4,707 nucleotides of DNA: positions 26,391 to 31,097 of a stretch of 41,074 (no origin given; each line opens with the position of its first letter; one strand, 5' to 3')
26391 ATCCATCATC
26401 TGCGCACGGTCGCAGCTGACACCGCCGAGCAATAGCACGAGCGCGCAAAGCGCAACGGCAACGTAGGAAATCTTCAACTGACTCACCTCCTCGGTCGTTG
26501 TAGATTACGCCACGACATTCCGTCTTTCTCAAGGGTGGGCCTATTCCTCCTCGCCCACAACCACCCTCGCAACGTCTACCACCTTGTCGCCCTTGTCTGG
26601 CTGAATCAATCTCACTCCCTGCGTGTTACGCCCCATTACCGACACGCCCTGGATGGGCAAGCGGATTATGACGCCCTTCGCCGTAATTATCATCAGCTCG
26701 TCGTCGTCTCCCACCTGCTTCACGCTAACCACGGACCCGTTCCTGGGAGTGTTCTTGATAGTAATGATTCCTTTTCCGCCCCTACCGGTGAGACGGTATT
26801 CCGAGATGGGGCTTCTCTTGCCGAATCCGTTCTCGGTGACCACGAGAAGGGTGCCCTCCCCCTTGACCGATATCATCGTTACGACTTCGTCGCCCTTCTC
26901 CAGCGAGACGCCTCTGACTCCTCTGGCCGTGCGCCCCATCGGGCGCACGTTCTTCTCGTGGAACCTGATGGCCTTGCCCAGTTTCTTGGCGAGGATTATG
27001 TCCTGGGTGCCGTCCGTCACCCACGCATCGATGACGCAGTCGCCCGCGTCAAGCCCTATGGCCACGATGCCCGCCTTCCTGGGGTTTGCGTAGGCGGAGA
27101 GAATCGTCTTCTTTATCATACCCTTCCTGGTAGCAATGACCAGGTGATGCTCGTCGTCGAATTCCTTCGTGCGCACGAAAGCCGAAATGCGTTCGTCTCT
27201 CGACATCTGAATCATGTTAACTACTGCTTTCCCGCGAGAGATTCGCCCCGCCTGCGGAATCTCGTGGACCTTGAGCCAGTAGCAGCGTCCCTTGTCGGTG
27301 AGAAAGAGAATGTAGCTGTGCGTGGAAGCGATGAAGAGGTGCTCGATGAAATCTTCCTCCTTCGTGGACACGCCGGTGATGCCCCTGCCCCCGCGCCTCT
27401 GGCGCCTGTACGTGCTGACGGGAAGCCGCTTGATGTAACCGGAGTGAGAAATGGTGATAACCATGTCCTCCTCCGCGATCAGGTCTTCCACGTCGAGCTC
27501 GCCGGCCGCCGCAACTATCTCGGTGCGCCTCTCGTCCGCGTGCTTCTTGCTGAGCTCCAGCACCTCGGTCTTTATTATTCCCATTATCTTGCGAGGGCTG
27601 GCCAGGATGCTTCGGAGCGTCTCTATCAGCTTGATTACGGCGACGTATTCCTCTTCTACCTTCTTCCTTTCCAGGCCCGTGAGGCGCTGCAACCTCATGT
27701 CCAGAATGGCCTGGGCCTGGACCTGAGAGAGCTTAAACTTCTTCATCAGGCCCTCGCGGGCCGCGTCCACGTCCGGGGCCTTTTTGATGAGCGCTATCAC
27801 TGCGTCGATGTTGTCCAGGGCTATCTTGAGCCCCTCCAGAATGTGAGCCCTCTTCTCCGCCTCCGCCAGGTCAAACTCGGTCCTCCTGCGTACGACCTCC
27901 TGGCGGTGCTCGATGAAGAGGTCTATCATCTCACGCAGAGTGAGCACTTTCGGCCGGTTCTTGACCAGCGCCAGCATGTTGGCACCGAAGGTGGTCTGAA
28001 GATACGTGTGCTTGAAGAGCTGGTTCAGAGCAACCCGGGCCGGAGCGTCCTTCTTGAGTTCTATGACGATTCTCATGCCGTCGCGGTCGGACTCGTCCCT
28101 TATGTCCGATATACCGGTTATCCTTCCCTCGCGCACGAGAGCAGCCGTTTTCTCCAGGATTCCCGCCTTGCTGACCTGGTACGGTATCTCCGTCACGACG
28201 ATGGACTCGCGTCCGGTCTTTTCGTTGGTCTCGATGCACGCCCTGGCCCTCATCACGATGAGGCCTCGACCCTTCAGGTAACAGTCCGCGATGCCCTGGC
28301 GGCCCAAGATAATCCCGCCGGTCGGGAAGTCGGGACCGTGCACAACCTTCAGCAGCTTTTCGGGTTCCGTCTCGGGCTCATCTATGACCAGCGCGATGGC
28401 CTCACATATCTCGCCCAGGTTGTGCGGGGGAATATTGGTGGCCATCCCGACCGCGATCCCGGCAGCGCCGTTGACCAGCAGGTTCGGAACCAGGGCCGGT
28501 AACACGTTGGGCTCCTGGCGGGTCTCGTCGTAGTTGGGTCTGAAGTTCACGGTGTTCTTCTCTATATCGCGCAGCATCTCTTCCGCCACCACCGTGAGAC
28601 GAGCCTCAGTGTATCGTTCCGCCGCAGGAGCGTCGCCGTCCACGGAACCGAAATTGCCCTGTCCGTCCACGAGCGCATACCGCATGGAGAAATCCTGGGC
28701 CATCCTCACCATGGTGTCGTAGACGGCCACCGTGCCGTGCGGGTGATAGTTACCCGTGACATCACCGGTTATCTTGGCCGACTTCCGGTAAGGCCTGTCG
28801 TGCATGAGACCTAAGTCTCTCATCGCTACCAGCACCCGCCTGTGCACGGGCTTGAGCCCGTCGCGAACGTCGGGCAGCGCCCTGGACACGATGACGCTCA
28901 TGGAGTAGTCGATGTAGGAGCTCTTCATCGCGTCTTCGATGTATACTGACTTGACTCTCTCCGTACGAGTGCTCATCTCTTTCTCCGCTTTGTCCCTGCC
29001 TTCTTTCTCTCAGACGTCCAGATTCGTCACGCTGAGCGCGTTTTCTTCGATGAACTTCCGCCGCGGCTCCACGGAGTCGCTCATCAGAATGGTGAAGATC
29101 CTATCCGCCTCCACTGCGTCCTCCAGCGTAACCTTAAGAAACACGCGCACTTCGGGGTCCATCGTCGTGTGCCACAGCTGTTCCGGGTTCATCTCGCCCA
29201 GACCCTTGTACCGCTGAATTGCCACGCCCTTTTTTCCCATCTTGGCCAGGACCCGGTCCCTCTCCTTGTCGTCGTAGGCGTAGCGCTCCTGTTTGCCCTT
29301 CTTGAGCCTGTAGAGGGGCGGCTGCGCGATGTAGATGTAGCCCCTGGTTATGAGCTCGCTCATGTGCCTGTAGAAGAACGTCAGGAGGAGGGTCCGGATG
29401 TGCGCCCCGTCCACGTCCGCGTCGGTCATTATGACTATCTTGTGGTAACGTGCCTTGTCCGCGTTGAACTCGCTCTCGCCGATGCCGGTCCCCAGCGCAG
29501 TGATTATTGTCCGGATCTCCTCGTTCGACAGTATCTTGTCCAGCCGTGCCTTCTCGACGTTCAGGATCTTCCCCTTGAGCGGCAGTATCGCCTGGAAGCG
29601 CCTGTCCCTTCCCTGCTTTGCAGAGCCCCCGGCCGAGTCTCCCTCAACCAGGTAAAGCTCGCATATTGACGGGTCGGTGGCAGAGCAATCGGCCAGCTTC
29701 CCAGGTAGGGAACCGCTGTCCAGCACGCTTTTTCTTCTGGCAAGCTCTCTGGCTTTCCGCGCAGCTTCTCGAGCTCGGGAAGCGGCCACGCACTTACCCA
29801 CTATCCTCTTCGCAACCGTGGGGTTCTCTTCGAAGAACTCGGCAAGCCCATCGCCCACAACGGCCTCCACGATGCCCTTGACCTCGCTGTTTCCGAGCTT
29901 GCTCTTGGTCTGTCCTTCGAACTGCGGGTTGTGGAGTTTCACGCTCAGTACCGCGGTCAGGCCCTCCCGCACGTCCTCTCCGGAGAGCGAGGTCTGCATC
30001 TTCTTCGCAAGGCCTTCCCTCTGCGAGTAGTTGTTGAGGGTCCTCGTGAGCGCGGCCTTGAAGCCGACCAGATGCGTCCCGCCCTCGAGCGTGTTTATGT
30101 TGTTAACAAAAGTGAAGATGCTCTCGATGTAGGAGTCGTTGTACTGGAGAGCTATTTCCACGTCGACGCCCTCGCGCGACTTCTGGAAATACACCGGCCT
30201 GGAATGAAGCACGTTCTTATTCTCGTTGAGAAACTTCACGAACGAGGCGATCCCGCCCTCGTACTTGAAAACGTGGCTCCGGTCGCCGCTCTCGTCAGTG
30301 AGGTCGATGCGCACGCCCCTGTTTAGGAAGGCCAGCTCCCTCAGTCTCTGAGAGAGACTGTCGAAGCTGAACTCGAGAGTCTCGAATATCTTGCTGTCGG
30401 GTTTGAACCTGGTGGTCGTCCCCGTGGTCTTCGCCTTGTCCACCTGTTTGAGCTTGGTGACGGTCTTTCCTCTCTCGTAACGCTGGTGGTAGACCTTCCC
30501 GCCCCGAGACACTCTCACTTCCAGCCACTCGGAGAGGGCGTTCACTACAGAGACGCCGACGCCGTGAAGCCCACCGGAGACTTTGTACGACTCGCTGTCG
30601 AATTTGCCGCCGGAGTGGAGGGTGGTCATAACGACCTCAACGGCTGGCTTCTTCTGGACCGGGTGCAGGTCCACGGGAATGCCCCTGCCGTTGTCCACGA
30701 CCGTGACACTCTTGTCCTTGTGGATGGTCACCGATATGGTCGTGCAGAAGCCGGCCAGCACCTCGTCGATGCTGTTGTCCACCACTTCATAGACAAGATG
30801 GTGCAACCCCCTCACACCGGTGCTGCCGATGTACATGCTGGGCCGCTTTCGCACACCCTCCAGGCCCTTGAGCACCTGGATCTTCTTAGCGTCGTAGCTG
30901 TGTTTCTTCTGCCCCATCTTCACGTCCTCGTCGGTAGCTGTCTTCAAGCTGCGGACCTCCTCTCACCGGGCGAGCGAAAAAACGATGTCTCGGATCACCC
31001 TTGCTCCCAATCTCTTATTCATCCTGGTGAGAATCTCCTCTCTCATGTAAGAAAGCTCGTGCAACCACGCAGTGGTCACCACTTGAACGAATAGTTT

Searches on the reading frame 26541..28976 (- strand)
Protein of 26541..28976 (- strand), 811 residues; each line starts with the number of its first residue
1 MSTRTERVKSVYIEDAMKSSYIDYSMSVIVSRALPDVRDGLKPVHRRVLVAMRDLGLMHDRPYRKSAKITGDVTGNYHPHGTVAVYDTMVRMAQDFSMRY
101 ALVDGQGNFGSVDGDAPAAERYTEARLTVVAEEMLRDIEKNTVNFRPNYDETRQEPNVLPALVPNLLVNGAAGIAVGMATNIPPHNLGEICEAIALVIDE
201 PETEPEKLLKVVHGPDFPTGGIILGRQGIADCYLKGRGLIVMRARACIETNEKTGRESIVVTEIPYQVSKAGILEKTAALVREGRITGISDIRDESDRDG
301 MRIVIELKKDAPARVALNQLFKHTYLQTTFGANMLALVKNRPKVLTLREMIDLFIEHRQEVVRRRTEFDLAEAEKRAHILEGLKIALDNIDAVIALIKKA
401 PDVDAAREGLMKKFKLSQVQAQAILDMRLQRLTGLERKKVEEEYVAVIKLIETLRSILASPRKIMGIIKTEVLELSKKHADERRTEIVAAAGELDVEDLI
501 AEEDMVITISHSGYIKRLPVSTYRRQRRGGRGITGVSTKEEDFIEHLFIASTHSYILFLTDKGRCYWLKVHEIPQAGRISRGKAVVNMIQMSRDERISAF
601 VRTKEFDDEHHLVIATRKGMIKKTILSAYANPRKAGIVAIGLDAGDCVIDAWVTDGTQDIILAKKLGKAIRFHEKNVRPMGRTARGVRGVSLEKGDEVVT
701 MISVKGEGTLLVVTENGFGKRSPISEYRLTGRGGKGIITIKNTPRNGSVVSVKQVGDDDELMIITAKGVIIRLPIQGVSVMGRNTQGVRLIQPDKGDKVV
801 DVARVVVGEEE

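Call 20: search_protein_families(library=pfam, proteins=[window:26541-28976:-], max_evalue=0.001)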
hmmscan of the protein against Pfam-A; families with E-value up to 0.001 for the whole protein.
window:26541-28976:- (811 aa): 2 families
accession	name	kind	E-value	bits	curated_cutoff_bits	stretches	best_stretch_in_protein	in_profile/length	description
PF00521.26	DNA_topoisoIV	-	2e-160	534.8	31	1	32-471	1-430/432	DNA gyrase/topoisomerase IV, subunit A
PF03989.18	DNA_gyraseA_C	-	2.4e-67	222.6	27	5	504-550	1-47/48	DNA gyrase C-terminal domain, beta-propeller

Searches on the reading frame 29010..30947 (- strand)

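Call 20: search_protein_families(library=pfam, proteins=[window:29010-30947:-], max_evalue=0.001)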
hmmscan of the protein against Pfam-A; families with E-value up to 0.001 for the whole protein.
window:29010-30947:- (645 aa): 5 families
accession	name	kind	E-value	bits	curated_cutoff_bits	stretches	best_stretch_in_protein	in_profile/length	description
PF00204.31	DNA_gyraseB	-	2.3e-61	206.7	27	1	232-401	1-172/173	DNA gyrase B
PF00986.26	DNA_gyraseB_C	-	8.6e-30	103.1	29.8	1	572-634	1-63/63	DNA gyrase B subunit, carboxyl terminus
PF01751.28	Toprim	-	2e-19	70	23.1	1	430-542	1-95/96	Toprim domain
PF02518.31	HATPase_c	-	4.4e-18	66.2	26.4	1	46-164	4-104/111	Histidine kinase-, DNA gyrase B-, and HSP90-like ATPase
PF21249.2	GyrB_hook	-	2.4e-05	24.3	23.7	1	544-561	1-18/29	GyrB, hook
